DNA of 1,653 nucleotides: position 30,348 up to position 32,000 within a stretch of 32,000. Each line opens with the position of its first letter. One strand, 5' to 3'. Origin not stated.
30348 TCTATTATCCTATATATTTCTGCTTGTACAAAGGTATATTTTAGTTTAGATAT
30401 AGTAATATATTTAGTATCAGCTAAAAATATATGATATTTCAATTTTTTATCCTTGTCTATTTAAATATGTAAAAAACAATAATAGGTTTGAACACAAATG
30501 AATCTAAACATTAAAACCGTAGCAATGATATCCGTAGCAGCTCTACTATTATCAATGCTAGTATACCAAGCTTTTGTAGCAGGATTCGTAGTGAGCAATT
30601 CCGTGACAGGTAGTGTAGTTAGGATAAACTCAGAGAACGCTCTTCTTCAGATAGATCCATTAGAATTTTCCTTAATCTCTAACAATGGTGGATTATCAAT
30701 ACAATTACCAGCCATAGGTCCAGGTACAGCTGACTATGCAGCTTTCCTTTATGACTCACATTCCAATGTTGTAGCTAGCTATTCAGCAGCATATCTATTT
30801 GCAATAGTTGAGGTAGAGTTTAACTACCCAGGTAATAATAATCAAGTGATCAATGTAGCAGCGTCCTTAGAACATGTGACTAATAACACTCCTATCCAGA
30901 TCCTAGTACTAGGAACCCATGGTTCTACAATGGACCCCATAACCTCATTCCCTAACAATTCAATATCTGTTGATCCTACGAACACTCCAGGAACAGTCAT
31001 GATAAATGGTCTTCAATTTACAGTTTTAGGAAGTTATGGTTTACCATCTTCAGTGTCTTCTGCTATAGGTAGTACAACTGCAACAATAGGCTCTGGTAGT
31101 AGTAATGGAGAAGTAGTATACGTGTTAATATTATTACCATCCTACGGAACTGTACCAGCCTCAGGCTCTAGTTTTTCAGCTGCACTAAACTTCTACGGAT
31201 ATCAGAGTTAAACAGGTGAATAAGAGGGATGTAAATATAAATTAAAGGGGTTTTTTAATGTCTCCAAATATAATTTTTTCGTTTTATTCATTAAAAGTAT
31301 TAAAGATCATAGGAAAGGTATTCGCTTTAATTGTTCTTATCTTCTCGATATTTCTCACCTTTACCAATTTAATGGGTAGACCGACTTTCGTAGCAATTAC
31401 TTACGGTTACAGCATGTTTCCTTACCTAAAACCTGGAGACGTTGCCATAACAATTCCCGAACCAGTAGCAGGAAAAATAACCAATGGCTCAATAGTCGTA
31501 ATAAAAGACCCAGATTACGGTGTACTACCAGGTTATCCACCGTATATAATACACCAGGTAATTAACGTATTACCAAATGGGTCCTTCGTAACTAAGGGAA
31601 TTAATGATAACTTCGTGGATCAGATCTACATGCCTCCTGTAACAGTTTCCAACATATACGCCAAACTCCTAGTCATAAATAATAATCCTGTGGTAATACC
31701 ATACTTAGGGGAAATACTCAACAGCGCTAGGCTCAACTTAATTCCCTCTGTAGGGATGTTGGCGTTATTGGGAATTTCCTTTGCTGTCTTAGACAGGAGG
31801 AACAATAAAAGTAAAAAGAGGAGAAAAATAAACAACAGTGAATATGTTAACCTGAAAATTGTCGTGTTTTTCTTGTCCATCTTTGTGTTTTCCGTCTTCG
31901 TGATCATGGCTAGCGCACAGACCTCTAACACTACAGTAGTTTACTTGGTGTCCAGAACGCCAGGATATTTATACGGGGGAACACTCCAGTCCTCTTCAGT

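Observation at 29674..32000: Candidate TasA/SipW-type (non-type-IV) surface filament locus: wHTH regulator, secreted lysine-free beta-rich protein and a dedicated S26 signal peptidase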

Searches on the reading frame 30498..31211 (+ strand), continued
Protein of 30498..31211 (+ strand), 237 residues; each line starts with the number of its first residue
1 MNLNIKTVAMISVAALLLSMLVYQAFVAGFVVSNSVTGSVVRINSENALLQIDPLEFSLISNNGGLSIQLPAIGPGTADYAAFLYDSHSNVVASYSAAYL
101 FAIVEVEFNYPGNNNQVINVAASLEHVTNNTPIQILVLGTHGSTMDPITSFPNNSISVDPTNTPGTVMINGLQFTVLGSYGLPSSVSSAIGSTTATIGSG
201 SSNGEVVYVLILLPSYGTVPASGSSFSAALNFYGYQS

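Call 77: get_annotated_region(hit=H5, flank=9000)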
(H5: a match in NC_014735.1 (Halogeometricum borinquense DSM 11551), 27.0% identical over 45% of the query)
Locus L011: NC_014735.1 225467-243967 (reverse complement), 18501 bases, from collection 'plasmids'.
description: Halogeometricum borinquense DSM 11551 plasmid pHBOR01, complete sequence
organism: Halogeometricum borinquense DSM 11551 (NCBI taxid 469382)
taxonomy: Archaea; Euryarchaeota; Halobacteria; Halobacteriales; Haloferacaceae; Halogeometricum; Halogeometricum borinquense; Halogeometricum borinquense DSM 11551
host: -; source: -; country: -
typing (MOB-suite, as given by PLSDB): non-mobilizable
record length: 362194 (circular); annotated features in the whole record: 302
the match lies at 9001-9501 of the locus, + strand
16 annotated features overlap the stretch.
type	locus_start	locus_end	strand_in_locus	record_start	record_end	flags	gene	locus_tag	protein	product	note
CDS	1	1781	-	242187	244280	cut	-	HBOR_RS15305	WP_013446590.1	helix-turn-helix domain-containing protein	-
CDS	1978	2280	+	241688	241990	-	-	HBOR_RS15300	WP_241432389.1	hypothetical protein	-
CDS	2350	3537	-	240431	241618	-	-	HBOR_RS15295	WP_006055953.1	cell division protein FtsA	GO:0051301 - cell division [Evidence IEA]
CDS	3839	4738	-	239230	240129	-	-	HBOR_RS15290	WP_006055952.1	hypothetical protein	-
CDS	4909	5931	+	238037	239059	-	-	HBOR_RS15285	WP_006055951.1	DUF5305 domain-containing protein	-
CDS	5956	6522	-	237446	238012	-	-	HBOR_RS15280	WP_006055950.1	hypothetical protein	-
CDS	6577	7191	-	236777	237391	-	-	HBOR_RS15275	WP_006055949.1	hypothetical protein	-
CDS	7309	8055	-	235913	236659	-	-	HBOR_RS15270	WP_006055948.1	hypothetical protein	-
CDS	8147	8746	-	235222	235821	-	-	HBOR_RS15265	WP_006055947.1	hypothetical protein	-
CDS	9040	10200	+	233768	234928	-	-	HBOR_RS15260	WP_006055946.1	signal peptidase I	-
CDS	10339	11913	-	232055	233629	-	-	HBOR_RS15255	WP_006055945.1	hypothetical protein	-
CDS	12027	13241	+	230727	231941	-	-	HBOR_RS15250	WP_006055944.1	hypothetical protein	-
CDS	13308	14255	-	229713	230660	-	-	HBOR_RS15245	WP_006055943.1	hypothetical protein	-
CDS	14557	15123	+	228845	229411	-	-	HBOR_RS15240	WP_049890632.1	response regulator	GO:0000160 - phosphorelay signal transduction system [Evidence IEA]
CDS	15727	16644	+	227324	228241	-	-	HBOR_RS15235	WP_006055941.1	NAD-dependent epimerase/dehydratase family protein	-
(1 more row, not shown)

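Call 78: get_annotated_region(hit=H6, flank=9000)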
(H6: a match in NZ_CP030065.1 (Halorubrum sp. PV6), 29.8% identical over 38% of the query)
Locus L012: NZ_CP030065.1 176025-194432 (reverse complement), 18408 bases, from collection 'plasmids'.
description: Halorubrum sp. PV6 plasmid pHrrPV6, complete sequence
organism: Halorubrum sp. PV6 (NCBI taxid 634157)
taxonomy: Archaea; Euryarchaeota; Halobacteria; Halobacteriales; Haloferacaceae; Halorubrum; Halorubrum sp. PV6
host: -; source: salt water,water sample; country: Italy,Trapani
typing (MOB-suite, as given by PLSDB): non-mobilizable
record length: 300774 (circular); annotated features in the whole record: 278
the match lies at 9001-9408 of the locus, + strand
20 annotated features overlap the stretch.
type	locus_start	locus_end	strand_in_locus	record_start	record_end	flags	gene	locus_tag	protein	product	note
CDS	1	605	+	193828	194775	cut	-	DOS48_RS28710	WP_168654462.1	hypothetical protein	-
CDS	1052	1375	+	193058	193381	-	-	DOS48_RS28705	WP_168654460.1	hypothetical protein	-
CDS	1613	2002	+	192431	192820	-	tnpA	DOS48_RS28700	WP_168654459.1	IS200/IS605 family transposase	-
CDS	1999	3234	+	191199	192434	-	-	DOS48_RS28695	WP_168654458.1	RNA-guided endonuclease TnpB family protein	-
CDS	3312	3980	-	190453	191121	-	-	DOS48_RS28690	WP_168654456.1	hypothetical protein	-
CDS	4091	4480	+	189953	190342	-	-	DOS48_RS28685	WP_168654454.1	helix-turn-helix domain-containing protein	-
CDS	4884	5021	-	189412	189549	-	-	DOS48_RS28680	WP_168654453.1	hypothetical protein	-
CDS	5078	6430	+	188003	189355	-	-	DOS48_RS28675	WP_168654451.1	RNA-guided endonuclease TnpB family protein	-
CDS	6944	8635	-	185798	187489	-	-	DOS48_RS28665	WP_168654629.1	Na+/H+ antiporter NhaC family protein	-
CDS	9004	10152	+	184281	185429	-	-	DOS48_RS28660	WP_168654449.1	signal peptidase I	-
CDS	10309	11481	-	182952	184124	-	-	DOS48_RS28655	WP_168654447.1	polymer-forming cytoskeletal protein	-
CDS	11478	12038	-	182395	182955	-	-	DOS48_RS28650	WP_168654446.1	hypothetical protein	-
CDS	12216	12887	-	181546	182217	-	-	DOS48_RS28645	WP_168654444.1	hypothetical protein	-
CDS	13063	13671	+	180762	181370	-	-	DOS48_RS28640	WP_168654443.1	hypothetical protein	-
CDS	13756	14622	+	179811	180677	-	-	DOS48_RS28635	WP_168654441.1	hypothetical protein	-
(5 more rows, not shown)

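Call 79: get_annotated_region(hit=H7, flank=9000)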
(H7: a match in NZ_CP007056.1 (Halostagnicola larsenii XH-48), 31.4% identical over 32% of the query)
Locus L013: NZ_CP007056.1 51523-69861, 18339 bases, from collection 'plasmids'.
description: Halostagnicola larsenii XH-48 plasmid unnamed, complete sequence
organism: Halostagnicola larsenii XH-48 (NCBI taxid 797299)
taxonomy: Archaea; Euryarchaeota; Halobacteria; Halobacteriales; Natrialbaceae; Halostagnicola; Halostagnicola larsenii; Halostagnicola larsenii XH-48
host: -; source: -; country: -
typing (MOB-suite, as given by PLSDB): non-mobilizable
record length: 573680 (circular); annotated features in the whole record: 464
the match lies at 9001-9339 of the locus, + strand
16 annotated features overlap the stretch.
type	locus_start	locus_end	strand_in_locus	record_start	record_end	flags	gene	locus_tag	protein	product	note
CDS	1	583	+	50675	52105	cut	-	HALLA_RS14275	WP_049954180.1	amidohydrolase family protein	-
CDS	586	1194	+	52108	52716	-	-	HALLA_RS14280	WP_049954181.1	nucleotidyltransferase family protein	-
CDS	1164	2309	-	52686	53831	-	-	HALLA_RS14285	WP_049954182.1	XdhC/CoxI family protein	-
CDS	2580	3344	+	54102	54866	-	-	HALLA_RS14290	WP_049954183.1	IclR family transcriptional regulator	GO:0006355 - regulation of DNA-templated transcription [Evidence IEA]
CDS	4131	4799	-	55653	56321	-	-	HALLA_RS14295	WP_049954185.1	hypothetical protein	-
CDS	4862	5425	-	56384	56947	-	-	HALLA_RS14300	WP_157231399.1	hypothetical protein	-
CDS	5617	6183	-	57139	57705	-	-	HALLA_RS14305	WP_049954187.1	response regulator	GO:0000160 - phosphorelay signal transduction system [Evidence IEA]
CDS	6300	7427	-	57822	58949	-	-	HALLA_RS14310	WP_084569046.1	response regulator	-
CDS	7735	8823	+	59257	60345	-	-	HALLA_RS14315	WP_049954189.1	DUF5305 domain-containing protein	-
CDS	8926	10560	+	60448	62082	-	-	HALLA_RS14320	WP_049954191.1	signal peptidase I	-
CDS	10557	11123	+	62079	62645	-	-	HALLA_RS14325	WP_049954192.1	helix-turn-helix domain-containing protein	-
CDS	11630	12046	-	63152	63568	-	-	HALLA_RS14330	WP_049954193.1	TRAM domain-containing protein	-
CDS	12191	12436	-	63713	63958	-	-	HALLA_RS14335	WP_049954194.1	PRC-barrel domain-containing protein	-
CDS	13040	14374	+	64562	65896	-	trkA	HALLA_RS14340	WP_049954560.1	Trk system potassium transporter TrkA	GO:0006813 - potassium ion transport [Evidence IEA]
CDS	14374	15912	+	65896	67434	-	-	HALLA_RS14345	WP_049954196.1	TrkH family potassium uptake protein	-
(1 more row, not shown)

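Call 80: get_annotated_region(hit=H9, flank=9000)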
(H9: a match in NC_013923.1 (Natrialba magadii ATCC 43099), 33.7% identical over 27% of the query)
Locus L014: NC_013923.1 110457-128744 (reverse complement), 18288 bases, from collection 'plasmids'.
description: Natrialba magadii ATCC 43099 plasmid pNMAG01, complete sequence
organism: Natrialba magadii ATCC 43099 (NCBI taxid 547559)
taxonomy: Archaea; Euryarchaeota; Halobacteria; Halobacteriales; Natrialbaceae; Natrialba; Natrialba magadii; Natrialba magadii ATCC 43099
host: -; source: -; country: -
typing (MOB-suite, as given by PLSDB): non-mobilizable
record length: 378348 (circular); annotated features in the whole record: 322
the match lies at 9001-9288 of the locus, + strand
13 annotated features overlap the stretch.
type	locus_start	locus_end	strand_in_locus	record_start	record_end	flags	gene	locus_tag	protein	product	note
CDS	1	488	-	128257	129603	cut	-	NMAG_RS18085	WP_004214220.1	aminotransferase class III-fold pyridoxal phosphate-dependent enzyme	-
CDS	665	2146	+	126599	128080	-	-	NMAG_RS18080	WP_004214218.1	CoA-acylating methylmalonate-semialdehyde dehydrogenase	-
CDS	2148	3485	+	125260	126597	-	-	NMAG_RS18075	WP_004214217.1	aspartate aminotransferase family protein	-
CDS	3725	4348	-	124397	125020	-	-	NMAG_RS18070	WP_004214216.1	hypothetical protein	-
CDS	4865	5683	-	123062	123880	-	-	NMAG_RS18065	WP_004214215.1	polymer-forming cytoskeletal protein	-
CDS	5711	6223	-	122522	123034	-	-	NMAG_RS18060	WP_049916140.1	hypothetical protein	-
CDS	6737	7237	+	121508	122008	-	-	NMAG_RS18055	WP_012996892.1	hypothetical protein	-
CDS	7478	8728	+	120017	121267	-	-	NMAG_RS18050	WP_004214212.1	CARDB domain-containing protein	-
CDS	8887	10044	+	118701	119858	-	-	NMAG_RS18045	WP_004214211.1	signal peptidase I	-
CDS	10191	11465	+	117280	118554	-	-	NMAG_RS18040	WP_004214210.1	DUF5305 domain-containing protein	-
CDS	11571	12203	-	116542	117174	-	-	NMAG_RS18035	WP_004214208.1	HalX domain-containing protein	-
CDS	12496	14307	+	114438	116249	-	-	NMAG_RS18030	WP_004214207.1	PAS domain-containing protein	-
CDS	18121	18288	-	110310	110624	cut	-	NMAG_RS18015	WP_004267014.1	hypothetical protein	-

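Call 84: find_encoding_contigs(protein=P0015, flank=7000, max_places=1)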
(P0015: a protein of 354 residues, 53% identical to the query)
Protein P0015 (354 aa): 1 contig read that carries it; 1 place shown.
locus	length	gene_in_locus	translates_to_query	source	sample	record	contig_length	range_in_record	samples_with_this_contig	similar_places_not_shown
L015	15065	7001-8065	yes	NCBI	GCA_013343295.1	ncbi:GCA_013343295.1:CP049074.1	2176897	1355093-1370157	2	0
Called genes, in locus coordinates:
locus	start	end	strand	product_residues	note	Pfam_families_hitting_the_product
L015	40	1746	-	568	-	-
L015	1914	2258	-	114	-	PF01022:HTH_5 (faint), PF13412:HTH_24 (weak), PF14947:HTH_45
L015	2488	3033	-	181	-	-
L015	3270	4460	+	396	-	PF00108:Thiolase_N, PF00109:ketoacyl-synt (weak), PF22691:Thiolase_C_1, PF02803:Thiolase_C (weak)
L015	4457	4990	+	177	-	PF12172:zf-ChsH2, PF01796:OB_ChsH2_C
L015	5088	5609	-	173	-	-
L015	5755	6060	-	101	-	PF14947:HTH_45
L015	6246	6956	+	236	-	-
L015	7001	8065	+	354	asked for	-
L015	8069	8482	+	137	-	-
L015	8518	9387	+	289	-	-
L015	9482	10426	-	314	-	PF08240:ADH_N, PF00107:ADH_zinc_N, PF13602:ADH_zinc_N_2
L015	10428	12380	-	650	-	PF02737:3HCDH_N, PF03446:NAD_binding_2 (faint), PF00725:3HCDH, PF00378:ECH_1, PF16113:ECH_2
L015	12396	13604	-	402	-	PF02771:Acyl-CoA_dh_N, PF02770:Acyl-CoA_dh_M, PF00441:Acyl-CoA_dh_1, PF08028:Acyl-CoA_dh_2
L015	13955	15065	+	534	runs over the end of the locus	PF00501:AMP-binding, PF13193:AMP-binding_C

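Call 85: find_encoding_contigs(protein=P0016, flank=7000, max_places=1)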
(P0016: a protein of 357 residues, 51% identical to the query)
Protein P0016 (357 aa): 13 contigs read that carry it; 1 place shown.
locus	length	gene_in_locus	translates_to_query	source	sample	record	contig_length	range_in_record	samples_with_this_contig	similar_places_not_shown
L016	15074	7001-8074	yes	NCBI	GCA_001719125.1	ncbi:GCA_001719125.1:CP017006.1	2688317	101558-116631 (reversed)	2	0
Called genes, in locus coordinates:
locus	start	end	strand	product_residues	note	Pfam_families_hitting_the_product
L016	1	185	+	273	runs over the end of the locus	PF00528:BPD_transp_1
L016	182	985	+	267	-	PF00528:BPD_transp_1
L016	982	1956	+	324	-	PF00005:ABC_tran, PF02463:SMC_N (faint), PF13304:AAA_21 (faint)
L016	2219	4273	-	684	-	PF13802:Gal_mutarotas_2, PF01055:Glyco_hydro_31_2nd, PF21365:Glyco_hydro_31_3rd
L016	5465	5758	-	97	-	PF14947:HTH_45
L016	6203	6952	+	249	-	-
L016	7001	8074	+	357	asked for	-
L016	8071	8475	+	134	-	-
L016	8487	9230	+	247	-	-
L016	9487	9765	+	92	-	PF14947:HTH_45, PF24409:wHTH-PRTase_assc (weak)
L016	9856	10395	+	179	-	-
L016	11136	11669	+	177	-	PF13240:Zn_Ribbon_1 (weak)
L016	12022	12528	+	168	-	-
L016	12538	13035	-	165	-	PF01750:HycI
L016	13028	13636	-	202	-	PF19562:DUF6084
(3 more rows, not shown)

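Call 86: find_encoding_contigs(protein=P0024, flank=7000, max_places=1)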
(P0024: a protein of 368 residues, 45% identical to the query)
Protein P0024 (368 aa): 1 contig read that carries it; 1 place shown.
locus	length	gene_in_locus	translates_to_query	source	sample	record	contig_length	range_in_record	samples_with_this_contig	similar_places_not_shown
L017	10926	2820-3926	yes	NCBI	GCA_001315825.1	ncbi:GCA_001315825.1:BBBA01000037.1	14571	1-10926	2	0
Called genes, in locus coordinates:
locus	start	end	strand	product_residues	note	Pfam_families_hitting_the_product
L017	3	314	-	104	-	?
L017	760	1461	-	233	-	-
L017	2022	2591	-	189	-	-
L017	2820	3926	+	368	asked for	-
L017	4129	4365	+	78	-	-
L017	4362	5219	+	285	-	-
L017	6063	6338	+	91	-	PF14947:HTH_45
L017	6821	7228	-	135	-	PF11485:STK_08120-like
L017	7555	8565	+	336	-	PF00083:Sugar_tr (weak), PF07690:MFS_1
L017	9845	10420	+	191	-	PF00005:ABC_tran, PF13304:AAA_21 (weak)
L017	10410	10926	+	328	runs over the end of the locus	-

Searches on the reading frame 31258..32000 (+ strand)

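Call 5: search_protein_families(library=pfam, proteins=[window:31258-32000:+], max_evalue=1)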
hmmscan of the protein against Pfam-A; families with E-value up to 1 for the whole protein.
window:31258-32000:+ (247 aa): 3 families
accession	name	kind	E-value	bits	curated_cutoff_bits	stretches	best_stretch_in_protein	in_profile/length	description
PF01578.25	Cytochrom_C_asm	-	0.054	13.6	29.9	0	150-220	25-95/212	Cytochrome C assembly protein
PF14293.11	YWFCY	-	0.097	13.1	24.4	1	181-239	75-131/144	YWFCY protein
PF05620.16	TMEM208_SND2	-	0.8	10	22.9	1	183-244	3-65/167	SRP-independent targeting protein 2/TMEM208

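Call 6: search_protein_families(library=ncbifam, proteins=[window:31258-32000:+], max_evalue=1)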
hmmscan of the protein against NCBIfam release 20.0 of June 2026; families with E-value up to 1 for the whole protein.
window:31258-32000:+ (247 aa): 6 families
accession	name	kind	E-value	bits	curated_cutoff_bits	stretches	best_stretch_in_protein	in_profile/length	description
TIGR02228.1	sigpep_I_arch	equivalog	3.6e-10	39.9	51.85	1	21-157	6-133/158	signal peptidase I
TIGR02754.1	sod_Ni_protease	equivalog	0.015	15.7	63.25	1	50-124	5-75/90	nickel-type superoxide dismutase maturation protease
TIGR02227.1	sigpep_I_bact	equivalog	0.031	14.2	47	1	25-86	5-64/162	signal peptidase I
NF002573.0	PRK02227.1-1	equivalog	0.088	12.1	341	1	77-117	21-61/236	(5-formylfuran-3-yl)methyl phosphate synthase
NF046067.1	SigPepSipWBacil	equivalog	0.2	11.2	190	1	49-160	44-143/189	signal peptidase I SipW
NF033632.1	SLATT_4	domain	0.34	10.8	55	1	13-39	53-80/154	SLATT domain-containing protein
